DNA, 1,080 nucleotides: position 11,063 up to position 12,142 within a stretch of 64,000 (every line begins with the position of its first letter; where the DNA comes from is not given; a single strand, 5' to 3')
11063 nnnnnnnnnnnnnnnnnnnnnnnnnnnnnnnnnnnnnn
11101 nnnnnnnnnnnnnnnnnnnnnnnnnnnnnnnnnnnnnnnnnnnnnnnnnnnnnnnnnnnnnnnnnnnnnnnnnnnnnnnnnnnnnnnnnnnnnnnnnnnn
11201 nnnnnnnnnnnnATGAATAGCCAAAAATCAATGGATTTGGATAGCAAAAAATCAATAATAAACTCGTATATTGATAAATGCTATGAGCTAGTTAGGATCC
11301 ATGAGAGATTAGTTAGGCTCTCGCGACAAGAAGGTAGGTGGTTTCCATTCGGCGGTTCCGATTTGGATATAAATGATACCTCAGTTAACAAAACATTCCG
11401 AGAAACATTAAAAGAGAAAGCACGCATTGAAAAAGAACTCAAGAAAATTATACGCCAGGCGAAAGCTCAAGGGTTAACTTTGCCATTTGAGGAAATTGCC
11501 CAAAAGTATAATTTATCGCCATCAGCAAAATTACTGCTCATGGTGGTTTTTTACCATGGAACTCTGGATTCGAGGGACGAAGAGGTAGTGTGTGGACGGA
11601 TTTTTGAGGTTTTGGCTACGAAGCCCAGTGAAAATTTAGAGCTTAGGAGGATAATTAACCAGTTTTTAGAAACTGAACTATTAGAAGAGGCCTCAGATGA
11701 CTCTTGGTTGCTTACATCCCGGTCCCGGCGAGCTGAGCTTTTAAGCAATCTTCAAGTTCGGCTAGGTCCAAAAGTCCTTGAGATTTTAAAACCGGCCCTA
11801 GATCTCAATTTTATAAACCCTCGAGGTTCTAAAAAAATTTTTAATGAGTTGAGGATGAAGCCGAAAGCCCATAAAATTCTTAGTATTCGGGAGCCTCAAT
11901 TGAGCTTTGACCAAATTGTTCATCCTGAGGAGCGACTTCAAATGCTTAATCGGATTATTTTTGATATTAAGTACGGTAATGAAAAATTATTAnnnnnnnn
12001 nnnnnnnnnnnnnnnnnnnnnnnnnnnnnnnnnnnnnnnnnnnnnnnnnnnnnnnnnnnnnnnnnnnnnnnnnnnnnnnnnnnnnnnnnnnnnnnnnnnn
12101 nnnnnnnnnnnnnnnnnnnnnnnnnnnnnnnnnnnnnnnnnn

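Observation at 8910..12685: Tandem paralogous AAA+ ATPases with swapped N-terminal domains and gene-conversion tracts: a candidate novel two-ATPase module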

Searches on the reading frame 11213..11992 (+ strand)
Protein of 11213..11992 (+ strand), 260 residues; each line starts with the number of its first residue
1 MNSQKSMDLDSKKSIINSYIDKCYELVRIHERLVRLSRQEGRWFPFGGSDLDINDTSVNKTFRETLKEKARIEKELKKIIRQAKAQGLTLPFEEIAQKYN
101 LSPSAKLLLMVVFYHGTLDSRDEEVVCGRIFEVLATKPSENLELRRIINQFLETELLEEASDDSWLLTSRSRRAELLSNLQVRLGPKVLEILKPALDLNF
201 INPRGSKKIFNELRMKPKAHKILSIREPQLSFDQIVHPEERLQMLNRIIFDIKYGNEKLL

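Call 43: search_protein_families(library=pfam, alignment_id=A3, max_evalue=0.1)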
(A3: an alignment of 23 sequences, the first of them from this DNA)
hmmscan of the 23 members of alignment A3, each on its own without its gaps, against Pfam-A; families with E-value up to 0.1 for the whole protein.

A. member 1, seq(222 aa): 1 family
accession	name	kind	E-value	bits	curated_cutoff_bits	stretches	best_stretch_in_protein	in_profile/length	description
PF22127.1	NtdA_N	-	0.042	14.1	27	1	48-76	25-53/66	NTD biosynthesis operon protein NtdA, N-terminal domain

B. families by the number of members that match (of 23 scanned): 29 families (the first 25 are shown)
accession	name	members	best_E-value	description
PF22977.2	WHD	13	1.1e-06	Winged helix domain, variant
PF14712.11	Snapin_Pallidin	2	0.02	Snapin/Pallidin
PF24855.1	DUF7729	1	0.0023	Domain of unknown function (DUF7729)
PF15083.11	Colipase-like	1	0.0041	Colipase-like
PF25240.1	PUB2_N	1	0.0067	PUB2-like, N-terminal domain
PF02403.27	Seryl_tRNA_N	1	0.007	Seryl-tRNA synthetase N-terminal domain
PF08889.16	WbqC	1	0.012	WbqC-like protein family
PF25762.1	HAUS1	1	0.013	HAUS augmin-like complex subunit 1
PF10018.14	Med4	1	0.014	Vitamin-D-receptor interacting Mediator subunit 4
PF06810.17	Phage_scaffold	1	0.017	Phage capsid assembly scaffolding protein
PF22709.1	Mu_Gam-Sipho_Gp157-TOTE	1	0.02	Mu Gam/Sipho_Gp157-like domain of the TOTE conflict systems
PF06825.17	HSBP1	1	0.025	Heat shock factor binding protein 1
PF10553.14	MSV199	1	0.029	MSV199 domain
PF02520.22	ANIS5_cation-bd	1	0.032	SXP/RAL-2 family protein Ani s 5-like, metal-binding domain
PF09748.14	Med10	1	0.034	Transcription factor subunit Med10 of Mediator complex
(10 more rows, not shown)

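Call 44: search_solved_structures(query=A3, max_evalue=1)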
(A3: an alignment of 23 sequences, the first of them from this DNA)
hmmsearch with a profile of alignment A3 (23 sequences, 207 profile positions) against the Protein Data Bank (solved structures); distinct sequences matched with E-value up to 1: 33.
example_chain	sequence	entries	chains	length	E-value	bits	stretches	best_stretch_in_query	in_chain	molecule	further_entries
9okb_B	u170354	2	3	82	0.011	18.3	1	39-76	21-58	CS-2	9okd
8qaf_A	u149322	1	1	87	0.041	16.5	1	45-88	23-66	sc-apCC-8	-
9tll_A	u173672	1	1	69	0.044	16.4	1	21-70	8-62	Sc-apCC-2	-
2mwt_A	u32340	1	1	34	0.057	16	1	57-83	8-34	Cathelicidin-like peptide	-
8qae_A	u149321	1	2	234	0.088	15.4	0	35-89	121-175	sc-apCC-6-SLLA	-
4kht_A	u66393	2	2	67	0.11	15.1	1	43-75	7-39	Gp41 helix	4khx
3g67_A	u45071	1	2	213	0.13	14.9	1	8-79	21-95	Methyl-accepting chemotaxis protein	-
3g6b_A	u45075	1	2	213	0.13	14.9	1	8-79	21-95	Methyl-accepting chemotaxis protein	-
1kil_C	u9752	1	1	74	0.14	14.7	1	5-70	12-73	SNAP-25 N-terminal SNARE motif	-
1n7s_C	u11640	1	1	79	0.16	14.6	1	5-70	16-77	SNAP-25A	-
5kj7_C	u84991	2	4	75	0.19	14.4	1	5-70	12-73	Synaptosomal-associated protein 25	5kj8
1urq_C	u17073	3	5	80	0.19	14.3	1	5-70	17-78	SYNAPTOSOMAL-ASSOCIATED PROTEIN 25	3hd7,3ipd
1jth_A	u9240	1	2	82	0.2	14.2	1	5-69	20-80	SNAP25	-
2zdi_C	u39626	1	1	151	0.21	14.2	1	34-78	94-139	Prefoldin subunit alpha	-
9ojr_H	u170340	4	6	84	0.21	14.2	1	5-70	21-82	Synaptosomal-associated protein 25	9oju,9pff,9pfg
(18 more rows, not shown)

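Call 46: predict_structure(alignment_id=A3)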
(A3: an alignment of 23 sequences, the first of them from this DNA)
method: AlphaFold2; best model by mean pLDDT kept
length: 222 residues; sequences in the alignment: 23
mean_pLDDT: 81.0   pTM: 0.79
mean pLDDT of the five models: 81.0, 80.7, 80.4, 79.5, 78.9
residues with pLDDT >= 90: 111; 70-90: 51; 50-70: 39; < 50: 21
segments of 3 or more residues with pLDDT < 50: 201-221
pLDDT, mean of each block of 10 residues (from residue 1): 79 93 94 89 63 70 93 97 96 97 95 83 86 80 90 95 58 69 94 78 46 44 50
secondary structure, 60 per line:
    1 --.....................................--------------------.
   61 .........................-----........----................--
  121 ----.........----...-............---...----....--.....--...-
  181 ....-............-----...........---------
elements in order: H3-39 H60-85 H91-98 H103-118 H127-133 H142-153 E157-159 H164-167 H170-174 E181-184 H186-197 H203-213

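Call 50: find_related_loci(query=window:11213-11992:+, collection=metagenome_contigs, flank=8000)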
Query window:11213-11992:+ (260 aa) in metagenome_contigs; peptide patterns used: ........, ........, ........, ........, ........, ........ (x = any residue, [..] = any of these).
600 stretches matched a pattern, but none encodes a relative of the query by tblastn (E <= 1e-3).

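Call 86: search_protein_representatives(alignment_id=A3)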
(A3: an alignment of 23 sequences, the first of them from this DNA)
Query: 23 sequences, 207 profile positions. Proteins with E-value up to 0.001 (for the whole library): 94; up to 1e-10: 40; up to 1e-30: 13. The best 94 are listed.
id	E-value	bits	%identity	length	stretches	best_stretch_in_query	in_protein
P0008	5.2e-60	218.7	-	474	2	1-207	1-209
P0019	4.0e-57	209.3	-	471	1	1-206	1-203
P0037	2.3e-53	197.0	-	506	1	2-205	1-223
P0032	5.6e-52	192.5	-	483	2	1-205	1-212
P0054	4.3e-51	189.6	-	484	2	1-205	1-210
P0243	1.1e-49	185.0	-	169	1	1-164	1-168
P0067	1.0e-48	181.8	-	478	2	1-202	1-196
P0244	2.0e-48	180.9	-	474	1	1-189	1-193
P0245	9.1e-46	172.2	-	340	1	1-189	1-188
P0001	4.5e-44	166.7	-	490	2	2-205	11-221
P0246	1.3e-43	165.2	-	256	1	1-193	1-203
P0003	1.7e-41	158.3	-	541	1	2-194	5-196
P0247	1.7e-34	135.4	-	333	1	3-192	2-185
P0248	1.4e-28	116.1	-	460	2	1-183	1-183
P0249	3.2e-26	108.4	-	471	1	3-201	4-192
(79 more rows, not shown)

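Call 92: fold_search(model_id=the predicted structure, library=pdb)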
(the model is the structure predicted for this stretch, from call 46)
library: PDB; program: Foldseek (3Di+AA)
matches with E <= 10: 178; with E <= 0.001: 0
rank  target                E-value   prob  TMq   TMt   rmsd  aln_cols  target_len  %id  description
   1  4gxo_A                2.3e-02  0.98  0.26  0.40   8.1       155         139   14  Crystal structure of Staphylococcus aureus protein SarZ mutant C13E (released 2012-09-26)
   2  7kfs                  5.3e-02  0.99  0.28  0.42   5.7       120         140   18  Crystal structure of the MarR family transcriptional regulator from Variovorax paradoxus bound to Benzoic Acid (released 2021-11-10)
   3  7el3_B                5.8e-02  0.99  0.30  0.46   6.1       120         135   16  Crystal structure of HpaR-DNA complex from Acinetobacter baumannii (released 2022-01-19)
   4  7kjl                  8.4e-02  0.98  0.28  0.42   5.8       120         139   18  Crystal structure of the MarR family transcriptional regulator from Variovorax paradoxus bound to Salicylic acid (released 2021-12-01)
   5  7jgr_E                9.3e-02  0.82  0.28  0.17  17.3       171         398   15  Structure of Drosophila ORC bound to DNA (84 bp) and Cdc6 (released 2020-09-09)
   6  3zmd_A                1.0e-01  0.93  0.32  0.45   6.9       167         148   11  Crystal structure of AbsC, a MarR family transcriptional regulator from Streptomyces coelicolor (released 2013-02-20)
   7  7kfq                  1.4e-01  0.96  0.28  0.41   5.8       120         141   18  Crystal structure of the MarR family transcriptional regulator from Variovorax paradoxus bound to 1H-Indole-3-Carboxylic (released 2021-11-10)
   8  4rgr_A                1.8e-01  0.90  0.27  0.39   7.3       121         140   16  Crystal Structure of Putative MarR Family Transcriptional Regulator HcaR from Acinetobacter sp. ADP (released 2015-03-04)
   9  6pcp_A                2.3e-01  0.87  0.29  0.44   7.9       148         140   14  Mechanism for regulation of DNA binding of Bordetella bronchiseptica BpsR by 6-hydroxynicotinic acid (released 2019-11-06)
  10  3vb2_A                3.8e-01  0.94  0.31  0.47   6.7       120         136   11  Crystal Structure of the Reduced Form of MarR from E.coli (released 2013-01-30)
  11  5aip_A                3.8e-01  0.91  0.29  0.44   5.8       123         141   11  Crystal structure of NadR in complex with 4-hydroxyphenylacetate (released 2016-03-02)
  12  6pcp_C                4.2e-01  0.69  0.28  0.42   7.7       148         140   16  Mechanism for regulation of DNA binding of Bordetella bronchiseptica BpsR by 6-hydroxynicotinic acid (released 2019-11-06)
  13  7jpp_E                4.2e-01  0.35  0.24  0.14  17.9       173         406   14  ORC-O2WH: Human Origin Recognition Complex (ORC) with dynamic/unresolved ORC1 AAA+ domain (released 2020-09-09)
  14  4zzl_B                4.5e-01  0.85  0.30  0.46   7.2       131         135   13  MexR R21W derepressor mutant causing multidrug resistance in P. aeruginosa by mexAB-oprM efflux pump expression (released 2016-07-27)
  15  1s3j_A                4.5e-01  0.84  0.32  0.45   7.1       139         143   13  X-ray crystal structure of YusO protein from Bacillus subtilis (released 2004-04-13)
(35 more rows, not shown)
